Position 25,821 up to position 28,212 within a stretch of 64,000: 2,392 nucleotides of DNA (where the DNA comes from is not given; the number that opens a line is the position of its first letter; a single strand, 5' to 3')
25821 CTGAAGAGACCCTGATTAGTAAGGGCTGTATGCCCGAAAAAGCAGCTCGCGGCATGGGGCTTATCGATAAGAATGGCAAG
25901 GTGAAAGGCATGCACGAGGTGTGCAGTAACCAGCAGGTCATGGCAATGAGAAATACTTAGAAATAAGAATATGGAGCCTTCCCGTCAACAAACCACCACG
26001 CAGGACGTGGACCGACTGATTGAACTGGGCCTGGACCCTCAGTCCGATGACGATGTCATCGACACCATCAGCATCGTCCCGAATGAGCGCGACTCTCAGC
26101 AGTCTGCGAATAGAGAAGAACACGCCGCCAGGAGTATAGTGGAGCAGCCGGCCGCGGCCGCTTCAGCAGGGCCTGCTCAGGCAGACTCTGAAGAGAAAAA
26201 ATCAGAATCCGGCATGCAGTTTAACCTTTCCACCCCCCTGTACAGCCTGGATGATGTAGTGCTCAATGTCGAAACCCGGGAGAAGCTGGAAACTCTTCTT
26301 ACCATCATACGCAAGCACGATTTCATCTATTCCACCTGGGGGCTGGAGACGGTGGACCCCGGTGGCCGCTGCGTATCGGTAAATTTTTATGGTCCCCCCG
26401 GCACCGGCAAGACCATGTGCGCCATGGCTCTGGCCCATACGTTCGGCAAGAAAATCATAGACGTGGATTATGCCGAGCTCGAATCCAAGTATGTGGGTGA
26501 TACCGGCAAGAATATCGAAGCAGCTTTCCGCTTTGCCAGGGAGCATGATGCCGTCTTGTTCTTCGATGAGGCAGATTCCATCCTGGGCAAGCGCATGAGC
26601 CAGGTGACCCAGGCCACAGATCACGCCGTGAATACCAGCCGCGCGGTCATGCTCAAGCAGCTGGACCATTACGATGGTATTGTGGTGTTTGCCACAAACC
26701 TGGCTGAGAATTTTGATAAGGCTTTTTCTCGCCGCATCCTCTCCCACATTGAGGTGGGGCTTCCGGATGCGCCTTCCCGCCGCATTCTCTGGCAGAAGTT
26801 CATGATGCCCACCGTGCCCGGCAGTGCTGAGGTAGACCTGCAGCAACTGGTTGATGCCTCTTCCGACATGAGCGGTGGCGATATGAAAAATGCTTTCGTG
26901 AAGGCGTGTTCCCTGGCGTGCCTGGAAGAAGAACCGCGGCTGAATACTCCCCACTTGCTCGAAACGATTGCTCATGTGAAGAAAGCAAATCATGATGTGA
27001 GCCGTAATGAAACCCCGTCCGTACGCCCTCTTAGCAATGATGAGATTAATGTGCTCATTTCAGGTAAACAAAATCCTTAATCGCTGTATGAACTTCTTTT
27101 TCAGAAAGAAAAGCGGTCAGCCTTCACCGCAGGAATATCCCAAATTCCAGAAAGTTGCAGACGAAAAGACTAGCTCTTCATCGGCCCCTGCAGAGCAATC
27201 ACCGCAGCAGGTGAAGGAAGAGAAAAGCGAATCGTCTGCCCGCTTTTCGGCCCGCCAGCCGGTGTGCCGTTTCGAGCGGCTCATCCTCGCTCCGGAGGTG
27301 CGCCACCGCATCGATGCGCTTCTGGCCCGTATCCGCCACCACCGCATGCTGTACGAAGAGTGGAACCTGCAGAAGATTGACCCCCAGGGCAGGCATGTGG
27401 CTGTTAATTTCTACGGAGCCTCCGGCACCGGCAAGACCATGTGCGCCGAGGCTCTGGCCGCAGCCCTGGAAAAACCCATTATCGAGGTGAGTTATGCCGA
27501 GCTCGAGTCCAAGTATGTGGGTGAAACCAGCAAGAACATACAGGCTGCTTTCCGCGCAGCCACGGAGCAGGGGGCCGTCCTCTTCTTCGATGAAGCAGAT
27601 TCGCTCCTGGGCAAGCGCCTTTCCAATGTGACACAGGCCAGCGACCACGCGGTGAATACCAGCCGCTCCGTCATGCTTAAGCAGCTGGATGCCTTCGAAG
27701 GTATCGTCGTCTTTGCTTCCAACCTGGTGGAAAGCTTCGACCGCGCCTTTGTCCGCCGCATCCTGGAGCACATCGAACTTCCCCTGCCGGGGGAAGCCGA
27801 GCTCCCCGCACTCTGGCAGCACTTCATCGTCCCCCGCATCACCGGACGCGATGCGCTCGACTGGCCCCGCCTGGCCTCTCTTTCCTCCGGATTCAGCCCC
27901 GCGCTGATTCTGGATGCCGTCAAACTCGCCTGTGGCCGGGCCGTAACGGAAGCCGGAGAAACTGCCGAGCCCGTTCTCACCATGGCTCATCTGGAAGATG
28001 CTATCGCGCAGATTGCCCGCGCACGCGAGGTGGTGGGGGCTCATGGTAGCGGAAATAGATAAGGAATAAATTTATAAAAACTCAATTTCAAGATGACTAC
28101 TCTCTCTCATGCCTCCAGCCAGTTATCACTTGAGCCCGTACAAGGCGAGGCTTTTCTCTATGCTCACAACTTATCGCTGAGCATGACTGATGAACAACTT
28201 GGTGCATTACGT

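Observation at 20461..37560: Candidate undescribed multi-component protease/NTPase conflict system with its own ECF switch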

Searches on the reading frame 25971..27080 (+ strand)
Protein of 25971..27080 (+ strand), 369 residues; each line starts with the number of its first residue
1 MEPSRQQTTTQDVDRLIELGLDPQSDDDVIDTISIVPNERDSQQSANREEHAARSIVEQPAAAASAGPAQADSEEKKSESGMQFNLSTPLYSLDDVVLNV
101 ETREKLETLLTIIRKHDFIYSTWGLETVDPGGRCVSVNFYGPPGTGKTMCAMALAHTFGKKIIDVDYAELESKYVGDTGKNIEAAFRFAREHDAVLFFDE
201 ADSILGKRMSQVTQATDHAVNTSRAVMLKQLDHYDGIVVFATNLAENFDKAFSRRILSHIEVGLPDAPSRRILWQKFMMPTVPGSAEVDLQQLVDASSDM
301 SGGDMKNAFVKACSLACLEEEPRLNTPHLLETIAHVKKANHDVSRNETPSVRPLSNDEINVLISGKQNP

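Call 3: search_protein_families(library=pfam, proteins=[window:25971-27080:+], max_evalue=0.01)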
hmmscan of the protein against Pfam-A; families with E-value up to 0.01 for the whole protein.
window:25971-27080:+ (369 aa): 7 families
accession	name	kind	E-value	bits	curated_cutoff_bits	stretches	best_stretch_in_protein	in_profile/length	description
PF00004.35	AAA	-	2.3e-26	93.2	21.2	1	139-263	3-130/131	ATPase family associated with various cellular activities (AAA)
PF13521.12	AAA_28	-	0.003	18.2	27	0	137-163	2-28/164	AAA domain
PF13401.12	AAA_22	-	0.004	17.9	27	0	139-167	10-41/130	AAA domain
PF00910.28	RNA_helicase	-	0.0042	18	21.5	1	139-180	3-41/105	RNA helicase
PF20720.3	nSTAND3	-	0.0042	17.2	27.2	1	140-201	23-74/155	Novel STAND NTPase 3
PF05707.18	Zot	-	0.0069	16.3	20.3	0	181-249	71-132/197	Zonular occludens toxin (Zot)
PF07728.20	AAA_5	-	0.0093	16.4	22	0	139-162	4-28/139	AAA domain (dynein-related subfamily)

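Call 5: search_protein_families(library=padloc, proteins=[window:25971-27080:+], max_evalue=0.01)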
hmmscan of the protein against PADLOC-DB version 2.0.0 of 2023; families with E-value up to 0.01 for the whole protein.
window:25971-27080:+ (369 aa): 9 families
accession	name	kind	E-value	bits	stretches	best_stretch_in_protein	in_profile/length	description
PDLC02196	IetA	-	5.9e-37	126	1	11-351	5-337/374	-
PDLC04232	IetA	-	1.3e-27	95.1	1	34-309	28-289/330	-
PDLC02195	IetA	-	4.8e-25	86.7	1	97-344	107-344/395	-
PDLC04231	IetA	-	1.3e-17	62.5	1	46-260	42-242/262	-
PDLC00915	TRIP13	-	9.8e-12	42.9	1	139-341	68-296/302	TRIP13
PDLC00914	TRIP13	-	1.1e-08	32.9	1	139-301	76-252/302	TRIP13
PDLC04140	mad8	-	0.0005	17.7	1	140-255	33-114/314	mads_8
PDLC02372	Nhi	-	0.0059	13.3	1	139-217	204-288/470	-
PDLC03838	DolB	-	0.0094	13.2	0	137-164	169-196/375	-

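Call 7: search_protein_families(library=ncbifam, proteins=[window:25971-27080:+], max_evalue=0.01)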
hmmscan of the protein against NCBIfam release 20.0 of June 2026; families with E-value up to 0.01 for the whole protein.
window:25971-27080:+ (369 aa): 26 families (the best 25 are shown)
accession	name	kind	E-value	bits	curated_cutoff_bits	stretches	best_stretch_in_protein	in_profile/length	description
NF042959.1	IteA_antiphage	equivalog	2e-30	106.2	510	1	76-346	73-334/367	anti-phage ATPase IteA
NF003069.1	PRK03992.1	subfamily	6.4e-27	94.7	500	1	137-341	168-377/379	proteasome-activating nucleotidase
TIGR01242.2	TIGR01242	subfamily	5e-25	88.2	500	1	137-340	151-359/362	proteasome-activating nucleotidase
NF041006.2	cell_div_CdvC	equivalog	7.3e-23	81.1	650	1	130-318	130-323/370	cell division protein CdvC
NF047748.1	PrtsmActNtasePan1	equivalog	1.6e-22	80.1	750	1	136-340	184-393/405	proteasome-activating nucleotidase Pan1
TIGR01243.1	CDC48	subfamily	6.1e-22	77.7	802.65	1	99-317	183-396/733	CDC48 family AAA ATPase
NF047747.1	PrtsmActNtasePan2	equivalog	3.6e-19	69.3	700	1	136-320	187-376/397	proteasome-activating nucleotidase Pan2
TIGR01241.2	FtsH_fam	equivalog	9.5e-15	54.4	600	1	137-336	198-402/598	ATP-dependent zinc metalloprotease FtsH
TIGR03689.1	pup_AAA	equivalog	3.1e-14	52.6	504.75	1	137-288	219-388/512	proteasome ATPase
NF008004.0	PRK10733.1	equivalog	3.5e-12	45.1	1008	1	136-316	187-372/644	ATP-dependent zinc metalloprotease FtsH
TIGR03922.1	T7SS_EccA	equivalog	1.6e-09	36.9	466.65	1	139-250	317-430/557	type VII secretion AAA-ATPase EccA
NF003229.0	PRK04195.1-5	equivalog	4.6e-06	25.6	280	1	93-207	16-118/413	replication factor C large subunit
TIGR02881.1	spore_V_K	equivalog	0.00016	20.8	422.95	1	137-204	45-117/261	stage V sporulation protein K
NF038214.1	IS21_help_AAA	equivalog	0.00041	20.1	200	1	136-171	92-127/232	IS21-like element helper ATPase IstB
NF001679.0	PRK00440.1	equivalog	0.0012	18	303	1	138-172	43-77/322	replication factor C small subunit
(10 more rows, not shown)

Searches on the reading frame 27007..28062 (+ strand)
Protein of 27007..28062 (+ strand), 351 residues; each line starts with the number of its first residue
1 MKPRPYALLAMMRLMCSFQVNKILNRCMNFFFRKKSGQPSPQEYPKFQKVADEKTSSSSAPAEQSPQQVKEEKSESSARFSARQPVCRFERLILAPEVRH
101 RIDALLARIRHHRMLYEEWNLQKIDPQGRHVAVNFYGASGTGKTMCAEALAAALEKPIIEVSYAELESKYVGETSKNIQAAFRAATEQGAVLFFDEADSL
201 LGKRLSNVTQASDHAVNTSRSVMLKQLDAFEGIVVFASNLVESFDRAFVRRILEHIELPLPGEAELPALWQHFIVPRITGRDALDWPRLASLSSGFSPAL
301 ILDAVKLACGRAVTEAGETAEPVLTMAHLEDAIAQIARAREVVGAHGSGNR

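Call 3: search_protein_families(library=pfam, proteins=[window:27007-28062:+], max_evalue=0.01)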
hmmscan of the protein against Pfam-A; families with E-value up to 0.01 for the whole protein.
window:27007-28062:+ (351 aa): 6 families
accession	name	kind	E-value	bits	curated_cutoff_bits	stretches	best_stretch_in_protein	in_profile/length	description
PF00004.35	AAA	-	3.4e-26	92.7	21.2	1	135-260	3-131/131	ATPase family associated with various cellular activities (AAA)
PF07728.20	AAA_5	-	0.00018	22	22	1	135-242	4-125/139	AAA domain (dynein-related subfamily)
PF13401.12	AAA_22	-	0.00024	21.9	27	1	136-170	11-45/130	AAA domain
PF13191.12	AAA_16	-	0.00077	20.4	32.6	0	129-157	23-51/167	AAA ATPase domain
PF07724.20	AAA_2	-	0.0093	16.4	27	0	132-198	5-85/166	AAA domain (Cdc48 subfamily)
PF00910.28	RNA_helicase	-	0.0097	16.8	21.5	0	135-195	3-57/105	RNA helicase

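Call 5: search_protein_families(library=padloc, proteins=[window:27007-28062:+], max_evalue=0.01)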
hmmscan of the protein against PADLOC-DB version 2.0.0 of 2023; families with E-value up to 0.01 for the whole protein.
window:27007-28062:+ (351 aa): 7 families
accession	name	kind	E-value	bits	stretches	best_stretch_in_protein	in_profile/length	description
PDLC02196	IetA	-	2.2e-30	104.3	1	67-321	66-310/374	-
PDLC04232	IetA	-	2.4e-28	97.5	1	55-273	46-258/330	-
PDLC02195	IetA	-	3.8e-19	67.3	1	86-308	100-312/395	-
PDLC04231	IetA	-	1.1e-16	59.4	1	133-266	120-252/262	-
PDLC00915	TRIP13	-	1.9e-09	35.3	1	130-269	63-219/302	TRIP13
PDLC00914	TRIP13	-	2.7e-09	34.9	1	133-271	74-228/302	TRIP13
PDLC04140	mad8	-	0.0051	14.4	0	127-249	26-108/314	mads_8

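Call 7: search_protein_families(library=ncbifam, proteins=[window:27007-28062:+], max_evalue=0.01)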
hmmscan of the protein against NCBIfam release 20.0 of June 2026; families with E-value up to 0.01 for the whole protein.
window:27007-28062:+ (351 aa): 20 families
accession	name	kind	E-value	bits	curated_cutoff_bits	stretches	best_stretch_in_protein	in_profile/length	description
NF042959.1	IteA_antiphage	equivalog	4.5e-26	91.9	510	1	78-322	80-314/367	anti-phage ATPase IteA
NF003069.1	PRK03992.1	subfamily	1.7e-19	70.2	500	1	133-340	168-376/379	proteasome-activating nucleotidase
NF041006.2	cell_div_CdvC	equivalog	2.4e-19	69.5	650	1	126-331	130-341/370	cell division protein CdvC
TIGR01242.2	TIGR01242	subfamily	4.9e-18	65.3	500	1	133-339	151-358/362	proteasome-activating nucleotidase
NF047747.1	PrtsmActNtasePan2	equivalog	2.4e-16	60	700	1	132-335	187-391/397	proteasome-activating nucleotidase Pan2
NF047748.1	PrtsmActNtasePan1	equivalog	8.7e-16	57.9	750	1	132-338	184-391/405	proteasome-activating nucleotidase Pan1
TIGR01243.1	CDC48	subfamily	5.7e-14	51.4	802.65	1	132-265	489-626/733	CDC48 family AAA ATPase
TIGR03689.1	pup_AAA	equivalog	1e-13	50.8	504.75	1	111-250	203-352/512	proteasome ATPase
TIGR01241.2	FtsH_fam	equivalog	2.5e-10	39.8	600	1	135-337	200-403/598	ATP-dependent zinc metalloprotease FtsH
TIGR03922.1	T7SS_EccA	equivalog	5.4e-08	31.8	466.65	1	92-223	278-410/557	type VII secretion AAA-ATPase EccA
NF008004.0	PRK10733.1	equivalog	8.5e-08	30.6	1008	1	132-250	187-309/644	ATP-dependent zinc metalloprotease FtsH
TIGR02881.1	spore_V_K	equivalog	1.9e-06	27.1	422.95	1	91-200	7-117/261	stage V sporulation protein K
TIGR02880.1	cbbX_cfxQ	equivalog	2.2e-05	23.9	459.25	1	99-269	31-203/284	CbbX protein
NF003229.0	PRK04195.1-5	equivalog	3.4e-05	22.7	280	1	124-202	40-117/413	replication factor C large subunit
NF003745.1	PRK05342.1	equivalog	0.0003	19.8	359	1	130-227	109-212/418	ATP-dependent Clp protease ATP-binding subunit ClpX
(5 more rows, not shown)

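Call 45: find_related_loci(query=A3, collection=viral_contigs, flank=10000)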
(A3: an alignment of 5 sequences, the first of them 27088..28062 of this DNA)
Query A3 (324 aa) in viral_contigs; peptide patterns used: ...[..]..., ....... (x = any residue, [..] = any of these).
42 stretches matched a pattern, but none encodes a relative of the query by tblastn (E <= 1e-3).

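Call 47: find_related_loci(query=A3, collection=genome_contigs, flank=10000)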
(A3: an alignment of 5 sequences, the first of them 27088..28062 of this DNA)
Query A3 (324 aa) in genome_contigs; peptide patterns used: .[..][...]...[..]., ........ (x = any residue, [..] = any of these).
30 stretches matched a pattern; 4 encode a relative of the query (tblastn E <= 1e-3); 4 distinct loci.
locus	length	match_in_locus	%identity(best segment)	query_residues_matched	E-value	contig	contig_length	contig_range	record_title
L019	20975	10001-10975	93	1-324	0e+0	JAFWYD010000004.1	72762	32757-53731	MAG: Akkermansia sp. isolate RGIG6177 Sheep_Rectum-1__c1385, whole genome shotgun sequence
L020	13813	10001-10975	84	1-324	0e+0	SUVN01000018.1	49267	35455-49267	MAG: Akkermansiaceae bacterium isolate SIG73 NODE_16265_length_49267_cov_2.989947, whole genome shotgun sequence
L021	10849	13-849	75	44-322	1e-128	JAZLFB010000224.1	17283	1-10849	MAG: Akkermansia sp. isolate T1900045006_TA20190068.MAGScoT_cleanbin_000029 SGB_4364_k141_880471, whole genome shotgun s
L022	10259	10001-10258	43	27-110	3e-16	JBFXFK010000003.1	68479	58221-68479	MAG: Desulfatirhabdiaceae bacterium isolate CA_2019_TPIn_138 NODE_1355_length_68479_cov_8.735355_TPIn, whole genome shot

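Call 52: search_protein_families(library=pfam, proteins=[L019:11020-11502:+, L019:11592-14162:+, L019:14589-16490:+, L019:2347-3495:-, L021:913-1935:+, L021:2169-3116:+, L021:3202-5391:+, L021:5404-5994:+, L021:6656-8479:+, L021:8485-10095:+], max_evalue=0.001)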
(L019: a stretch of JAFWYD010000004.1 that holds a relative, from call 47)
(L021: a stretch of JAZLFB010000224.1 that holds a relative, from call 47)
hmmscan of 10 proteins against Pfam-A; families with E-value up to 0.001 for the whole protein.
L019:11020-11502:+ (160 aa): 1 family
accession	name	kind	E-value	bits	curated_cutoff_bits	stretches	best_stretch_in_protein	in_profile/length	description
PF05128.17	DUF697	-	1.6e-05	25.1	27.7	1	27-123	45-139/162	Domain of unknown function (DUF697)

L019:11592-14162:+ (856 aa): 2 families
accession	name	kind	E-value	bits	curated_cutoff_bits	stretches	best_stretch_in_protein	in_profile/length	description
PF00350.29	Dynamin_N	-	3.4e-11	43.9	27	1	84-318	3-160/168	Dynamin family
PF01926.29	MMR_HSR1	-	3.2e-05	24.4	21.9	0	252-314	42-102/113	50S ribosome-binding GTPase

L019:14589-16490:+ (633 aa): 12 families
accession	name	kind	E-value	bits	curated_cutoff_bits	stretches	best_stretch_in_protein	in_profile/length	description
PF01166.23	TSC22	-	5.9e-12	46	30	0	256-287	13-44/57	TSC-22/dip/bun family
PF08614.16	ATG16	-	1.6e-06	28.8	33.7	0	249-339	94-184/200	Autophagy protein 16 (ATG16)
PF14992.11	TMCO5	-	2.7e-06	27.3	32.2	1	196-335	3-131/280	TMCO5 family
PF06156.18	YabA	-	8.6e-06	26.7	30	1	247-298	5-56/103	Initiation control protein YabA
PF06005.17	ZapB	-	1.1e-05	26.3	31.5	0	298-340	10-52/71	Cell division protein ZapB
PF24245.1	INO80F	-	2.7e-05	24.6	25.1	0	300-340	4-44/47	INO80 complex subunit F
PF05377.16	FlaC_arch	-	0.00011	22.9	27.8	0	259-296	2-39/55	Flagella accessory protein C (FlaC)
PF25014.1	NET2A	-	0.0002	21.7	33.1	0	246-348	90-195/235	NET2A-like domain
PF14662.11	KASH_CCD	-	0.00024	21.6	43.3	1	197-354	16-171/191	Coiled-coil region of CCDC155 or KASH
PF13863.11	DUF4200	-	0.00026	21.7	29.7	0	402-492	23-112/119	Domain of unknown function (DUF4200)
PF11559.13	ADIP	-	0.00047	20.7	34.3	0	247-305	70-128/151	Afadin- and alpha -actinin-Binding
PF17098.10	Wtap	-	0.00093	19.6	35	1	216-286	84-154/155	WTAP/Mum2p family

L019:2347-3495:- (382 aa): 0 families

L021:913-1935:+ (340 aa): 2 families
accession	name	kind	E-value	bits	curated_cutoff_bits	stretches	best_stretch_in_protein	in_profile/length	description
PF25174.1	Beta-prop_THOC3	-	0.00011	21.8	305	0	175-304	4-125/272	THOC3 beta-propeller domain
PF00400.38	WD40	-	0.00014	22.7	27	0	125-147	5-28/39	WD domain, G-beta repeat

L021:2169-3116:+ (315 aa): 1 family
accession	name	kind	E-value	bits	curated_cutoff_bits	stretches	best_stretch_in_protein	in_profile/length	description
PF08238.18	Sel1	-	1.1e-25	89.5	30.7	2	152-186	1-35/36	Sel1 repeat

L021:3202-5391:+ (729 aa): 11 families
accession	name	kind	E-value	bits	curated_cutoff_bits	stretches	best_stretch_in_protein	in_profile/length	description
PF00012.26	HSP70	-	3.4e-22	78.8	20.6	1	4-373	2-370/599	Hsp70 protein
PF23414.1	Beta-prop_EML_2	-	2.6e-08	34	90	0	581-645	84-150/266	Echinoderm microtubule-associated protein second beta-propeller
PF25174.1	Beta-prop_THOC3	-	5.7e-07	29.2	305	1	583-720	7-149/272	THOC3 beta-propeller domain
PF24814.1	WD40_Prp19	-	1e-06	28.5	320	0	581-641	180-241/281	Prp19 WD40 domain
PF24817.1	WD40_WDHD1_1st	-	1.1e-05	25.3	109.9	0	581-641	225-286/291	WDHD1 first WD40 domain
PF24807.1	WD40_CDC20-Fz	-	2.1e-05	24.4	200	0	580-690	53-166/292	CDC20/Fizzy WD40 domain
PF25173.1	Beta-prop_WDR3_1st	-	2.6e-05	24.4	154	0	581-640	32-91/184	WDR3 first beta-propeller domain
PF21029.3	RMC1_N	-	3.9e-05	24.1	27.3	0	581-640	42-105/119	Regulator of MON1-CCZ1 complex, N-terminal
PF24796.1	WDR55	-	0.00025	20.6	200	0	581-646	140-205/296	WDR55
PF00400.38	WD40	-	0.00039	21.3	27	0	698-717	9-28/39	WD domain, G-beta repeat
PF23393.2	Beta-prop_WDR90_POC16_2nd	-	0.00094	18.9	60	0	581-620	81-120/291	WDR90/POC16, second beta-propeller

L021:5404-5994:+ (196 aa): 1 family
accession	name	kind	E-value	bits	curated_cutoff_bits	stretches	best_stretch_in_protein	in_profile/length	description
PF25762.1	HAUS1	-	0.00019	21.8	40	1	13-80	101-169/236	HAUS augmin-like complex subunit 1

L021:6656-8479:+ (607 aa): 6 families
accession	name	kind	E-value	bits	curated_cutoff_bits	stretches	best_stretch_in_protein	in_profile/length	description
PF00350.29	Dynamin_N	-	3.5e-23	82.9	27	1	54-220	1-159/168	Dynamin family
PF01926.29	MMR_HSR1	-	7.7e-11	42.5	21.9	1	53-224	1-110/113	50S ribosome-binding GTPase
PF00009.33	GTP_EFTU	-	1.2e-05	25.4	26.5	0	162-267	69-170/188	Elongation factor Tu GTP binding domain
PF03193.22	RsgA_GTPase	-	0.00029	21.1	30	0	43-75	99-130/174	RsgA GTPase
PF04548.22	AIG1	-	0.00035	20.4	27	0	52-74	1-23/212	AIG1 family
PF02421.24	FeoB_N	-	0.00044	20.2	27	0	53-74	2-23/156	Ferrous iron transport protein B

L021:8485-10095:+ (536 aa): 2 families
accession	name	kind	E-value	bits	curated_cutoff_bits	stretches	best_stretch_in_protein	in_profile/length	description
PF00350.29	Dynamin_N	-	3.4e-14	53.7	27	1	51-189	1-135/168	Dynamin family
PF01926.29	MMR_HSR1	-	1.6e-08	35.1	21.9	1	50-190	1-83/113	50S ribosome-binding GTPase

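Call 66: search_solved_structures(query=A3, max_evalue=1e-10)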
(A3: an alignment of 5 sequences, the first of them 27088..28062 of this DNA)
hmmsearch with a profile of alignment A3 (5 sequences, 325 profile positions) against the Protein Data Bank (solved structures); distinct sequences matched with E-value up to 1e-10: 234 (the best 60 are shown).
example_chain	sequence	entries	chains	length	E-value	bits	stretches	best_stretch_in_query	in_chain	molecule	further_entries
6chs_H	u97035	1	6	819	2e-32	115.9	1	107-291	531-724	Putative cell division control protein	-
6oaa_B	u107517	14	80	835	4.9e-32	114.6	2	107-291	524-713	Cell division control protein 48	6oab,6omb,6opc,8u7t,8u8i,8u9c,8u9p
8dar_A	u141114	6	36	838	5e-32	114.5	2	107-291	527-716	Cell division control protein 48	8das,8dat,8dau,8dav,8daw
5c18_A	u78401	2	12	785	8.7e-32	113.7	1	107-309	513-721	Transitional endoplasmic reticulum ATPase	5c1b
6oa9_A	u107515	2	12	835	2.4e-31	112.3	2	107-291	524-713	Cell division control protein 48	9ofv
7wub_C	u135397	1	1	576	2.4e-30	109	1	107-294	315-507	Transitional endoplasmic reticulum ATPase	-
7wub_D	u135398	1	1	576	3.2e-30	108.6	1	107-293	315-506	Transitional endoplasmic reticulum ATPase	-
6mck_A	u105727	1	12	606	3.9e-30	108.3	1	107-293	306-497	Transitional endoplasmic reticulum ATPase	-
9ox9_A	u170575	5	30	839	6.1e-30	107.7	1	107-292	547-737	vesicle-fusing ATPase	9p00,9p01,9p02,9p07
7rlh_A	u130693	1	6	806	7.7e-30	107.3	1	107-293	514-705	Transitional endoplasmic reticulum ATPase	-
7rlg_A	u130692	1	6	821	8.2e-30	107.3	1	107-293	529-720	Transitional endoplasmic reticulum ATPase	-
7rlj_A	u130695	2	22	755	8.8e-30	107.2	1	107-293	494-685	Transitional endoplasmic reticulum ATPase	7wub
8yka_A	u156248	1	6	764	9.1e-30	107.1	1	107-293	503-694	Transitional endoplasmic reticulum ATPase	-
7y4w_A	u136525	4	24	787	1e-29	106.9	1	107-293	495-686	Transitional endoplasmic reticulum ATPase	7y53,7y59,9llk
5c19_A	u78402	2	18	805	1.1e-29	106.8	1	107-293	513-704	Transitional endoplasmic reticulum ATPase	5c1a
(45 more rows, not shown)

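Call 82: find_related_loci(query=A3, collection=metagenome_contigs, flank=10000)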
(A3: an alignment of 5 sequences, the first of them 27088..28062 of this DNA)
Query A3 (324 aa) in metagenome_contigs; peptide patterns used: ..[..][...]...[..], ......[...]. (x = any residue, [..] = any of these).
201 stretches matched a pattern; 11 encode a relative of the query (tblastn E <= 1e-3); 11 distinct loci.
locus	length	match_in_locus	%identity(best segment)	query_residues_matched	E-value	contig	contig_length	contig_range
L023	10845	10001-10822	54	9-291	2e-96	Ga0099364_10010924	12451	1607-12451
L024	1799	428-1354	50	7-318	3e-100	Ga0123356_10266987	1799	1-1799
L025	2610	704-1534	52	10-291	2e-97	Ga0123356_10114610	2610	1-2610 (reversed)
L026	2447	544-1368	52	17-287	1e-97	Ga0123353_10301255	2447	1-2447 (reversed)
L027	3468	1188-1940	56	29-278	7e-95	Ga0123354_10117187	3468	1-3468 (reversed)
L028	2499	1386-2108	57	39-278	2e-96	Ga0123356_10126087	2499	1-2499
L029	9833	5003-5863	51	27-318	3e-93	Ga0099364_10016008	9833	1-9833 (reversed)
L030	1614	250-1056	54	23-287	5e-99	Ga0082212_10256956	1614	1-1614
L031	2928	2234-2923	59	38-264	1e-93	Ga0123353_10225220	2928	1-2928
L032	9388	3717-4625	50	16-317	1e-88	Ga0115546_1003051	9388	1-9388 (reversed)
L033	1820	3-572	64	89-278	4e-87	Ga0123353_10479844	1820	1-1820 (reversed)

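Call 110: search_protein_families(library=padloc, proteins=[L019:11592-14162:+], max_evalue=0.001)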
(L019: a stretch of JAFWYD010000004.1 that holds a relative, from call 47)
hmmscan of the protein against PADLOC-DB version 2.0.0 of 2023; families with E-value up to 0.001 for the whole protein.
L019:11592-14162:+ (856 aa): 0 families
